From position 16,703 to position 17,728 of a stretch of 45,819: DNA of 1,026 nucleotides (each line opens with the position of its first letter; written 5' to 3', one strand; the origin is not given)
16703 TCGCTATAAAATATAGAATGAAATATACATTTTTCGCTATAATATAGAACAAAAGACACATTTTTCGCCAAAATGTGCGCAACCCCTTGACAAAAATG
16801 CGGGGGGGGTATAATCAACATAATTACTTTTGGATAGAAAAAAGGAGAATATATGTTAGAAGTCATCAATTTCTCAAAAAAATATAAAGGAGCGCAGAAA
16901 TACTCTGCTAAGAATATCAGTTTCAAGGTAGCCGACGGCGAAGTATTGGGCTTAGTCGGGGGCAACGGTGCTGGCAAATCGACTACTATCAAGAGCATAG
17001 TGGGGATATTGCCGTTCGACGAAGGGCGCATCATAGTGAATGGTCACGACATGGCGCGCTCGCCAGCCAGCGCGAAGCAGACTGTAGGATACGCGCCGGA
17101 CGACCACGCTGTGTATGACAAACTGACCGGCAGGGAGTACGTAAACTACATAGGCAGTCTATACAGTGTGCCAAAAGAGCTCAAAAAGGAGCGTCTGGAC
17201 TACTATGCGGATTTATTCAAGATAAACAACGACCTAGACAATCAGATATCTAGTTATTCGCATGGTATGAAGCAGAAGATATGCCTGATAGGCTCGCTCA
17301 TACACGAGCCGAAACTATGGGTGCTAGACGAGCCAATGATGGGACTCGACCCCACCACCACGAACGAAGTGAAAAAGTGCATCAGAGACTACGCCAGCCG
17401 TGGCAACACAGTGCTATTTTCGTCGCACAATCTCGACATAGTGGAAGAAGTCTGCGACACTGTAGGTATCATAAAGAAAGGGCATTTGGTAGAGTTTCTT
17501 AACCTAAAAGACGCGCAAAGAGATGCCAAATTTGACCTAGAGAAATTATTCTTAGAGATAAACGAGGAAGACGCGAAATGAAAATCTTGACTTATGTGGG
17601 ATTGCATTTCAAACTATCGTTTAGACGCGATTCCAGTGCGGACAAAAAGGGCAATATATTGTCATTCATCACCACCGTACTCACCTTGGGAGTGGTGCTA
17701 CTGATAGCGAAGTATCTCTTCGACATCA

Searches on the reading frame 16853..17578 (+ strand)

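Call 68: search_protein_families(library=pfam, proteins=[window:16853-17578:+], max_evalue=0.0001)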
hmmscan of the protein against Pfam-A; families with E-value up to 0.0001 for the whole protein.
window:16853-17578:+ (242 aa): 2 families
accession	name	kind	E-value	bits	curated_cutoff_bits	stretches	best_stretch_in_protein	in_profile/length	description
PF00005.33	ABC_tran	-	5.5e-28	98.7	25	1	20-162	2-136/137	ABC transporter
PF13304.12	AAA_21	-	5.9e-12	46.7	27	1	121-196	224-302/304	AAA domain, putative AbiEii toxin, Type IV TA system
